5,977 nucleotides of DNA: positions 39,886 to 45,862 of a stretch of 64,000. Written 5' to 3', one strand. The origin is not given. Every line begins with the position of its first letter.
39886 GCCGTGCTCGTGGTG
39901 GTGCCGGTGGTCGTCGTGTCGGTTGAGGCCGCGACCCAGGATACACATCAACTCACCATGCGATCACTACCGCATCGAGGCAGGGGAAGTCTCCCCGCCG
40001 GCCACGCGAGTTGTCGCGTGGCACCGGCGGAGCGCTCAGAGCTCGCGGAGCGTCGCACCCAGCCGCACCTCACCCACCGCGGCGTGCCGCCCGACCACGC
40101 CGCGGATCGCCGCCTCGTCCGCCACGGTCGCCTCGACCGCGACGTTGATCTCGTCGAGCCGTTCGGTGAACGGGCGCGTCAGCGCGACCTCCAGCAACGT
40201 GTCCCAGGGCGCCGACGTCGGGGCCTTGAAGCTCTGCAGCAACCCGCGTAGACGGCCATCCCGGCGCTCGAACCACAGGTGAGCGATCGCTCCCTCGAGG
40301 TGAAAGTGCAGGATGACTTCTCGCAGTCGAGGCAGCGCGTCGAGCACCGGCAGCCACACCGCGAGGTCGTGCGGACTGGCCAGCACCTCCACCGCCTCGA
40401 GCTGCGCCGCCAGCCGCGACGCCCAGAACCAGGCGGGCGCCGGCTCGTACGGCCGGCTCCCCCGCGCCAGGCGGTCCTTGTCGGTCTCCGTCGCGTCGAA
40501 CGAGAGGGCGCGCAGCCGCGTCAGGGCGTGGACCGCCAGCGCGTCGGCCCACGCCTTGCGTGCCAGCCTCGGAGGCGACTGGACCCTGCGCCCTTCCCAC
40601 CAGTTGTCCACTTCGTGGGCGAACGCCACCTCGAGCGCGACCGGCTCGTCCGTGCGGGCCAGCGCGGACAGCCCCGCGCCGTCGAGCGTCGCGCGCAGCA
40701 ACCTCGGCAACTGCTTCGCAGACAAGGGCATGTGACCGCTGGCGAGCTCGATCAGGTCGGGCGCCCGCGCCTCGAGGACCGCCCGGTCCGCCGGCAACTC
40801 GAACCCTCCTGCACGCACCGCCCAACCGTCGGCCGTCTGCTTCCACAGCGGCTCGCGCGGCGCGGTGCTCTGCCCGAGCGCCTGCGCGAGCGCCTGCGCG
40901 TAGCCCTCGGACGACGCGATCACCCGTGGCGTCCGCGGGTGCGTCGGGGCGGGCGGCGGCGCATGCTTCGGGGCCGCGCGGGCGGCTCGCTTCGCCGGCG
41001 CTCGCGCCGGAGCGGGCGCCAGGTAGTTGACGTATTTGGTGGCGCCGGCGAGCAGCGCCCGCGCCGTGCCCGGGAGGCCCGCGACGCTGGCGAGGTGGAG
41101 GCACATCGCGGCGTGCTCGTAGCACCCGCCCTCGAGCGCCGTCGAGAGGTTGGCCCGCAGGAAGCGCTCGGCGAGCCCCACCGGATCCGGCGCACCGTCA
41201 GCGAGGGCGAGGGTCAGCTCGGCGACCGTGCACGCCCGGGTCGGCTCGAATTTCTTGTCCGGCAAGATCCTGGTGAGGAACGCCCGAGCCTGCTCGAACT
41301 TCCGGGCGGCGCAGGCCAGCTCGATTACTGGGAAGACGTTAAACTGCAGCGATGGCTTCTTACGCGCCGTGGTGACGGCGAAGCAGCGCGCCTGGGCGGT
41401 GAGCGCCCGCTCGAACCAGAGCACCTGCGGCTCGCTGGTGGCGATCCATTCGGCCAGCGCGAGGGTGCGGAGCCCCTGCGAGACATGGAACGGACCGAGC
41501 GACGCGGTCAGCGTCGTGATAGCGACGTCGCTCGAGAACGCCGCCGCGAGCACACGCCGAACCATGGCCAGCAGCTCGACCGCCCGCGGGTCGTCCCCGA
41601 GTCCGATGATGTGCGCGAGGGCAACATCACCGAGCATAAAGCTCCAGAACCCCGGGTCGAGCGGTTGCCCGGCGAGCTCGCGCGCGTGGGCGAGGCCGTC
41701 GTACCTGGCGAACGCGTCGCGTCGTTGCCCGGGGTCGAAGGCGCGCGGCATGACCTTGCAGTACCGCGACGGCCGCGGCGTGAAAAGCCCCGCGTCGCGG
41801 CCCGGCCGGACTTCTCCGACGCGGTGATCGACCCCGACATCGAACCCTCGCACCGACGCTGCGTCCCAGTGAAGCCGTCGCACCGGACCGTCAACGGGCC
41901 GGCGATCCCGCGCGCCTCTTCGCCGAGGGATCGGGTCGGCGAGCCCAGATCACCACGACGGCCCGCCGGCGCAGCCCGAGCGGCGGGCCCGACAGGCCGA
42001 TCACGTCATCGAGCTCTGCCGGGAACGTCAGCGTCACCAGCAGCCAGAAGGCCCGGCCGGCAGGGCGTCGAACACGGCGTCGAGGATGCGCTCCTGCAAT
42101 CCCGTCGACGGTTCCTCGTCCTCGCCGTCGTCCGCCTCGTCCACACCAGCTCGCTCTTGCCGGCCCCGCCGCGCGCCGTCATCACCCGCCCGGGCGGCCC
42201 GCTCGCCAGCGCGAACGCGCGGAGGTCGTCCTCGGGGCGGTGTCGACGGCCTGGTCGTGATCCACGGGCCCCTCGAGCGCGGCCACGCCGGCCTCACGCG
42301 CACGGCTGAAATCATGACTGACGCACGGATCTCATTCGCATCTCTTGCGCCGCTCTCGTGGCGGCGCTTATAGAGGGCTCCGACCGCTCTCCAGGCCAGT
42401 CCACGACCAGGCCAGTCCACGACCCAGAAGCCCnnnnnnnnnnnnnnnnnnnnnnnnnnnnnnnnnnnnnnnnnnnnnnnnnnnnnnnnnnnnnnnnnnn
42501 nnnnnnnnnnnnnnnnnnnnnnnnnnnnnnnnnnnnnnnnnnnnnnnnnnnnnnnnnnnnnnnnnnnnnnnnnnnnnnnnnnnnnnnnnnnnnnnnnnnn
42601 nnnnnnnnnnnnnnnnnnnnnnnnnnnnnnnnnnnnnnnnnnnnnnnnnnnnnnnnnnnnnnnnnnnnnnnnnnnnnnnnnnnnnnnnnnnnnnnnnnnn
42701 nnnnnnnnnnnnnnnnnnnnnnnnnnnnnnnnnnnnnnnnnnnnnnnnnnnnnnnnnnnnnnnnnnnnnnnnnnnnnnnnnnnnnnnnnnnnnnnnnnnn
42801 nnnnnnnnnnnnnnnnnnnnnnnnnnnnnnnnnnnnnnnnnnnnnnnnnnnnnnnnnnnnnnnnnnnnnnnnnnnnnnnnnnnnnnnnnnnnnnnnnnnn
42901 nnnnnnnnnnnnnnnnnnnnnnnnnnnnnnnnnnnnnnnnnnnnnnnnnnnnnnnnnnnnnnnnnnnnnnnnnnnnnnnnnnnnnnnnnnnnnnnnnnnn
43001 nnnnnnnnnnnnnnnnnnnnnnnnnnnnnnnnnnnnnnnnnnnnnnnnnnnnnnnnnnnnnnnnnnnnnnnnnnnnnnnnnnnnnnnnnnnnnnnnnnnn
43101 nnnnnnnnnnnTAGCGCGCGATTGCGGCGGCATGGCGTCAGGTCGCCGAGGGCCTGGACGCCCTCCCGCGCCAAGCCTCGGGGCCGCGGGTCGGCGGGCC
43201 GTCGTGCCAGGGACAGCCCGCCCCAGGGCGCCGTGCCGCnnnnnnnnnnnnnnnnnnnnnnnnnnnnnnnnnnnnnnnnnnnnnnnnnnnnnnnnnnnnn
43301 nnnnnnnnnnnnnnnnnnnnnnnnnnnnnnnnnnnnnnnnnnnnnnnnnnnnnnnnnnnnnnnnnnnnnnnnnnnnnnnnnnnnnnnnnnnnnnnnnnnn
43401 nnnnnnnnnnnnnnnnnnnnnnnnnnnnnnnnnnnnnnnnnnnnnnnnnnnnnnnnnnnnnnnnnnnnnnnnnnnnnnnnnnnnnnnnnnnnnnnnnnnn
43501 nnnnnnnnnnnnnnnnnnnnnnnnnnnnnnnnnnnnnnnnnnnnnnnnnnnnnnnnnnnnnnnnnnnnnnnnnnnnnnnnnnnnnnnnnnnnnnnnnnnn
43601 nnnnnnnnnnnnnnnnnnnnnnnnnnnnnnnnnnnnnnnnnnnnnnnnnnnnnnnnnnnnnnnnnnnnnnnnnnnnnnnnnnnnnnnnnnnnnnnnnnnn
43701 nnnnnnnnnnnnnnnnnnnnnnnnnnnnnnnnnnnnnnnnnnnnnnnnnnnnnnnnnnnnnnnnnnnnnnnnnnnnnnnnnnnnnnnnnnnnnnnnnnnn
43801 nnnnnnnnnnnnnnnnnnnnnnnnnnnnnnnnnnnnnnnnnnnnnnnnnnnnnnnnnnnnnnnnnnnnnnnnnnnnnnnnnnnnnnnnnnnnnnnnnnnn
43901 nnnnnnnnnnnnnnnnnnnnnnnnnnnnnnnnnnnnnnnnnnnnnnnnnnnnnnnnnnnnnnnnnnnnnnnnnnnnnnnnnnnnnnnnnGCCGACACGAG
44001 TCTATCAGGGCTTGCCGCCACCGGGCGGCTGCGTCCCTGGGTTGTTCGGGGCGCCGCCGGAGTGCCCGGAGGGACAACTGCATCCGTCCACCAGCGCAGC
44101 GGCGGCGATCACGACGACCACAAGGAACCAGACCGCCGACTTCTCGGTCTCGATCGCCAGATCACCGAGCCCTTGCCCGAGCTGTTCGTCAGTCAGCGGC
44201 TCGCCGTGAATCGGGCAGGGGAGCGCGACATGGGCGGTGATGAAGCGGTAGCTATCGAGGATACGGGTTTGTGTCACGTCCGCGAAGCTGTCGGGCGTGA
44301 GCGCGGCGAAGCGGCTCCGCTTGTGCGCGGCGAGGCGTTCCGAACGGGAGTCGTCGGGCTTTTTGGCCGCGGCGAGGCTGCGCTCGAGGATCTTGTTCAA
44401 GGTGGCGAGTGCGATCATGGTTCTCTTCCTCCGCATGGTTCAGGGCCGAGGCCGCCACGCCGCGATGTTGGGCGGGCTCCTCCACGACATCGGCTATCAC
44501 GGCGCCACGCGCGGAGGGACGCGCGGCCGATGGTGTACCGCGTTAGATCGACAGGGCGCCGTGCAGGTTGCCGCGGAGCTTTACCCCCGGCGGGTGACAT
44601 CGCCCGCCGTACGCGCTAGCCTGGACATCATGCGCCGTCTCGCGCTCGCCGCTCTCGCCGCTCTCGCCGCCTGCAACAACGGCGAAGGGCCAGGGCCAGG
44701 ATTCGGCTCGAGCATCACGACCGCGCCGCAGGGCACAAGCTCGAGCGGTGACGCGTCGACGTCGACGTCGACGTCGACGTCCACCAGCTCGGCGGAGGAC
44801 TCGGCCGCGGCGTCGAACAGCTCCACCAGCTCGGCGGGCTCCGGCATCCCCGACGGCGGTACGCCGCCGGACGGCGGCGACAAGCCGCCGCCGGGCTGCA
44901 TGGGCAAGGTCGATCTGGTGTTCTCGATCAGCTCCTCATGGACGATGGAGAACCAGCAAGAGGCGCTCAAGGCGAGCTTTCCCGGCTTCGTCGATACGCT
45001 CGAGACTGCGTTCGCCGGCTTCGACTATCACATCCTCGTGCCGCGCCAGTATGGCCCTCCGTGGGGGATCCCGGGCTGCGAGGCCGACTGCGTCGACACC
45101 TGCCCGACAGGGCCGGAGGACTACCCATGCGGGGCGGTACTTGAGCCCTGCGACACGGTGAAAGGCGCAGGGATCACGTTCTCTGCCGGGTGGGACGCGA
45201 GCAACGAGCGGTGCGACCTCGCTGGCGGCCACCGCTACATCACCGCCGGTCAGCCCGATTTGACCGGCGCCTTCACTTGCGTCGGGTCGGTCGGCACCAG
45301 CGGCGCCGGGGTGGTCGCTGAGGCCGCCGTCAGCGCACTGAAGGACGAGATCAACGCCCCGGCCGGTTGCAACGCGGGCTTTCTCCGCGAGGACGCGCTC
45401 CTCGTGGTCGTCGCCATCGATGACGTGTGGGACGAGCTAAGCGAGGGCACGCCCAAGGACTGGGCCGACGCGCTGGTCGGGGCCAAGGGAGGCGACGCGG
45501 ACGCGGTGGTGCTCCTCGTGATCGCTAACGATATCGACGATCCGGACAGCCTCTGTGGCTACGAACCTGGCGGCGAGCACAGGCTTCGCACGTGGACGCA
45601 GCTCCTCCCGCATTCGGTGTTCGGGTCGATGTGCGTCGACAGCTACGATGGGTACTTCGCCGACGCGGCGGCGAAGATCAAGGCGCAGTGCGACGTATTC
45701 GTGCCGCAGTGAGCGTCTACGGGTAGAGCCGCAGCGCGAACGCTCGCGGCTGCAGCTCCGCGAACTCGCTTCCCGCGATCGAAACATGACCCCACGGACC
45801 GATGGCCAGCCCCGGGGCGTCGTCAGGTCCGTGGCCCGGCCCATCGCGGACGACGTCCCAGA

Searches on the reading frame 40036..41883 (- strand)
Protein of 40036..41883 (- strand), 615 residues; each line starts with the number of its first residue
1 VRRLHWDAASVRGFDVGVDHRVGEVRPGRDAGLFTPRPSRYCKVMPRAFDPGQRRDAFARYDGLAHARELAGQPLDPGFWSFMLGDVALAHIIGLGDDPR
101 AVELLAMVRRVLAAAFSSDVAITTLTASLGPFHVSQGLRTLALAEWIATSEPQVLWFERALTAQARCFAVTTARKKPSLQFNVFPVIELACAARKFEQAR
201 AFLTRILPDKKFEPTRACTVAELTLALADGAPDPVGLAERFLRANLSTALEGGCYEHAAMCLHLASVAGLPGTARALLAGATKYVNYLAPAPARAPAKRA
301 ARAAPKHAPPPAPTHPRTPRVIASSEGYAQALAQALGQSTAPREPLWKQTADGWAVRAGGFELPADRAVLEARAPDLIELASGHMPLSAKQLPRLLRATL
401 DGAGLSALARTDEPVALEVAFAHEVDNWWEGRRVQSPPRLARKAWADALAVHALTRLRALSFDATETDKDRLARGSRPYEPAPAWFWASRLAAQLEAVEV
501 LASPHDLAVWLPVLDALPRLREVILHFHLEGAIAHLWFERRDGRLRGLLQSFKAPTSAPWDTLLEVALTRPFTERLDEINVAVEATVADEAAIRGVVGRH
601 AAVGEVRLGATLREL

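Call 5: search_protein_families(library=pfam, proteins=[window:40036-41883:-], max_evalue=0.01)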
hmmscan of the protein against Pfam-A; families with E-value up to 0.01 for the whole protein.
window:40036-41883:- (615 aa): 0 families

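Call 6: search_protein_families(library=ncbifam, proteins=[window:40036-41883:-], max_evalue=1)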
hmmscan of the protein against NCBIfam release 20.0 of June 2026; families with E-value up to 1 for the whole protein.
window:40036-41883:- (615 aa): 0 families

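Call 9: find_homologous_proteins(query=window:40036-41883:-, max_evalue=0.001)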
Query window:40036-41883:- (615 aa): 6 proteins with E <= 0.001 among 8000 candidates.
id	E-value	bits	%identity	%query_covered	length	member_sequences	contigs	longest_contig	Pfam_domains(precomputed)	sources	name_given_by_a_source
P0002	0.0e+0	1252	100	93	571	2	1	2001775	-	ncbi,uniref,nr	ncbi:hypothetical protein [Nannocystis bainbridge]|uniref:Uncharacterized protein n=1 Tax=Nannocysti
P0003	0.0e+0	1034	86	93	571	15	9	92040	-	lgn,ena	-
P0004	0.0e+0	1031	84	93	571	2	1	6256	-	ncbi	-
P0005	1.8e-297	1006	83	93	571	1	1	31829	-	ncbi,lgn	-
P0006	1.3e-273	927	79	93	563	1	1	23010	-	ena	-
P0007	2.5e-150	520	51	93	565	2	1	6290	-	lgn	-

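Call 10: find_encoding_contigs(protein=P0003, flank=6000, max_places=4)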
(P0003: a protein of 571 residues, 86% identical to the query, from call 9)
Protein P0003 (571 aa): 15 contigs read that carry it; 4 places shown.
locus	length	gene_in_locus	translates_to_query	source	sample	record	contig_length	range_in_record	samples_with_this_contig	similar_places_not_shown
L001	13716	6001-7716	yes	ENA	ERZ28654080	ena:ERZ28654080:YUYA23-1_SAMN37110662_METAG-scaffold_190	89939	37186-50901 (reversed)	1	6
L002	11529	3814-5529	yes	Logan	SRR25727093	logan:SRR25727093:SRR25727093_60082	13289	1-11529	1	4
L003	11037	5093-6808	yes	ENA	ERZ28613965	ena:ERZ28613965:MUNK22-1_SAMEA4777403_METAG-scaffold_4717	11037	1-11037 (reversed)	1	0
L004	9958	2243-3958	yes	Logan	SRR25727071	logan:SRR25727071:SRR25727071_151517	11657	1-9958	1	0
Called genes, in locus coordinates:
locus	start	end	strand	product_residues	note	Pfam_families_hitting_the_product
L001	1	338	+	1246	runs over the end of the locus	PF12770:CHAT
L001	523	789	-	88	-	-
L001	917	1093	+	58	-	PF04885:Stig1 (weak)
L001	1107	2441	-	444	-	PF04055:Radical_SAM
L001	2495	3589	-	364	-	PF13180:PDZ_2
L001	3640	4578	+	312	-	PF02826:2-Hacid_dh_C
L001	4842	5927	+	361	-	PF26745:SPM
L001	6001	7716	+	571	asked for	-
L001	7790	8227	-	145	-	PF19473:DUF6010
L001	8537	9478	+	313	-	-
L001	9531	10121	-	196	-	PF07366:SnoaL, PF12680:SnoaL_2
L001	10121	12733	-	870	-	PF07992:Pyr_redox_2 (weak), PF00070:Pyr_redox (weak), PF01266:DAO, PF01593:Amino_oxidase, PF13450:NAD_binding_8, PF00550:PP-binding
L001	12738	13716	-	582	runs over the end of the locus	PF00501:AMP-binding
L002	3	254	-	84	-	?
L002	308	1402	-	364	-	PF13180:PDZ_2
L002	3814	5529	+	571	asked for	-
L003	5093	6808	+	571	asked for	-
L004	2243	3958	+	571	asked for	-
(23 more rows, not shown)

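Call 11: find_encoding_contigs(protein=P0005, flank=6000, max_places=2)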
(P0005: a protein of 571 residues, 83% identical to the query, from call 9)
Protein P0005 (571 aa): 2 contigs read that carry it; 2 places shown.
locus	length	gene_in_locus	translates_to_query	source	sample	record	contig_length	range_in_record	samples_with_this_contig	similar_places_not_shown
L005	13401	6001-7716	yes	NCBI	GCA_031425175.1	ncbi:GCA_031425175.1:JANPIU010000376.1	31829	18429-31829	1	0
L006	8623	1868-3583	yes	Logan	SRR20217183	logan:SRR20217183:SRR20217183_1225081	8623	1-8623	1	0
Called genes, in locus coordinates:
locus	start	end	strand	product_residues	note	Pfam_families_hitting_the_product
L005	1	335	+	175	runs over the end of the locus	-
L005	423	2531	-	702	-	-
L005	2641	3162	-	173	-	PF00583:Acetyltransf_1 (weak)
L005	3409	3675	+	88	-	-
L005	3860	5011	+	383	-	-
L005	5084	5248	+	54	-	-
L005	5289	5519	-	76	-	PF02954:HTH_8 (weak)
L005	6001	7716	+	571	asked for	-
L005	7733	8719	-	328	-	-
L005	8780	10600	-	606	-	PF10092:DUF2330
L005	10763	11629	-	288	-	PF01545:Cation_efflux, PF16916:ZT_dimer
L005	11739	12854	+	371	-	PF25919:BSH_CusB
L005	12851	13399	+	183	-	?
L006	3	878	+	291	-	?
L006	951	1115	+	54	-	-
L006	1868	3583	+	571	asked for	-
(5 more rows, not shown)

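Call 12: find_encoding_contigs(protein=P0006, flank=6000, max_places=2)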
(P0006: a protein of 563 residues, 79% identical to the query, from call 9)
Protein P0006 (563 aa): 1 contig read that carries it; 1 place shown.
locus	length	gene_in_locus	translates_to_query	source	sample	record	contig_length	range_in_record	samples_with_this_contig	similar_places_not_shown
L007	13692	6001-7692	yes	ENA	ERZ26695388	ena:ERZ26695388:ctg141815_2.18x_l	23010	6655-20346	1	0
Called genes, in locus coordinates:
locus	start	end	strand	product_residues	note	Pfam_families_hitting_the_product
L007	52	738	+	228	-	-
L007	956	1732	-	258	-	PF00882:Zn_dep_PLPC, PF13803:DUF4184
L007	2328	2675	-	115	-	-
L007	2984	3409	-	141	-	PF06224:AlkZ-like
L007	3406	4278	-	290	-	PF06224:AlkZ-like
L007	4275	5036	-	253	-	-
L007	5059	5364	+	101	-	PF16640:Big_3_5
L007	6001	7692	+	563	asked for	-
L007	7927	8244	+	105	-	-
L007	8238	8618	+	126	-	PF05717:TnpB_IS66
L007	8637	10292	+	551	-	PF13007:LZ_Tnp_IS66, PF13005:zf-IS66, PF03050:DDE_Tnp_IS66, PF13817:DDE_Tnp_IS66_C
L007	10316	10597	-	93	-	-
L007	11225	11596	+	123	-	-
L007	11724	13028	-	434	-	PF08245:Mur_ligase_M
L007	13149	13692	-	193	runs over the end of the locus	PF00953:Glycos_transf_4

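Call 13: find_encoding_contigs(protein=P0007, flank=6000, max_places=2)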
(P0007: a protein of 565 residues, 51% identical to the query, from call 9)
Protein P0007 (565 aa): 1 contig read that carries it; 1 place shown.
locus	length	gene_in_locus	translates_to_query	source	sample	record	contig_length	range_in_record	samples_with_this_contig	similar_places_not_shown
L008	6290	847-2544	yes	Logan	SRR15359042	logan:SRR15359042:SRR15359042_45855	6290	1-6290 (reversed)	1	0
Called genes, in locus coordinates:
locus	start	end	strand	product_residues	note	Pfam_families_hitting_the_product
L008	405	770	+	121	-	-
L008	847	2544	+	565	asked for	-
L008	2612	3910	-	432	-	-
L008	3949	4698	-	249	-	-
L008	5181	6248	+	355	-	-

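Call 14: find_encoding_contigs(protein=P0004, flank=6000, max_places=2)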
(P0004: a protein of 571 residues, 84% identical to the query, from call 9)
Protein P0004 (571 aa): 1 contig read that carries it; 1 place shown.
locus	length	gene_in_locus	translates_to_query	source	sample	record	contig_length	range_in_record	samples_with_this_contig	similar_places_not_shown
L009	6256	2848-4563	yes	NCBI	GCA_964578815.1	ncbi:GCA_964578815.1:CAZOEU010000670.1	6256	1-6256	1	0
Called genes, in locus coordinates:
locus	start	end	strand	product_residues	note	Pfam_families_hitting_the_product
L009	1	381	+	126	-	?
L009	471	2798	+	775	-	PF01839:FG-GAP (faint), PF13517:FG-GAP_3 (weak)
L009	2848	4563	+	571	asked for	-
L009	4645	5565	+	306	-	-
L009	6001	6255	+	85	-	?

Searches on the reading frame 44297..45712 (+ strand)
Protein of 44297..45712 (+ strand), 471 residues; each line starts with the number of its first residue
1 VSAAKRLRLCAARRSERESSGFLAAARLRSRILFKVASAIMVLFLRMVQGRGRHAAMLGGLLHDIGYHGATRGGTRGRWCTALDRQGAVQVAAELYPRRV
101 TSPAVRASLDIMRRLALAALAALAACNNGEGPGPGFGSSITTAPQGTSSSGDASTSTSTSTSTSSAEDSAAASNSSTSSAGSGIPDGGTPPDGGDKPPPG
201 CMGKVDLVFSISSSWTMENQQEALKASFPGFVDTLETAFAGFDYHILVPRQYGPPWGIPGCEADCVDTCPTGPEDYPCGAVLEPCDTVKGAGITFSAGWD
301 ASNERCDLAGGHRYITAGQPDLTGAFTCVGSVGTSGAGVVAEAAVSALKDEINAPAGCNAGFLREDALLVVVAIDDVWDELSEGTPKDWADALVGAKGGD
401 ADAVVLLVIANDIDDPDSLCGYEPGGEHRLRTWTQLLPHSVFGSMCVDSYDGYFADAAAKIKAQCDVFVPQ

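Call 5: search_protein_families(library=pfam, proteins=[window:44297-45712:+], max_evalue=0.01)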
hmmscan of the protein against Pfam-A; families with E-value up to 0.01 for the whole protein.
window:44297-45712:+ (471 aa): 0 families

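Call 6: search_protein_families(library=ncbifam, proteins=[window:44297-45712:+], max_evalue=1)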
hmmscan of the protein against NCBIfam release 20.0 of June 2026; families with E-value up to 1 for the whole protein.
window:44297-45712:+ (471 aa): 2 families
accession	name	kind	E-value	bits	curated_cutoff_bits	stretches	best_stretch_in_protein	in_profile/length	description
NF040528.1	SP_0198_lipo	equivalog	0.08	12.9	100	1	114-178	7-57/144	SP_0198 family lipoprotein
TIGR01097.1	PhnE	equivalog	0.84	9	216.7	0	90-136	85-131/252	phosphonate ABC transporter, permease protein PhnE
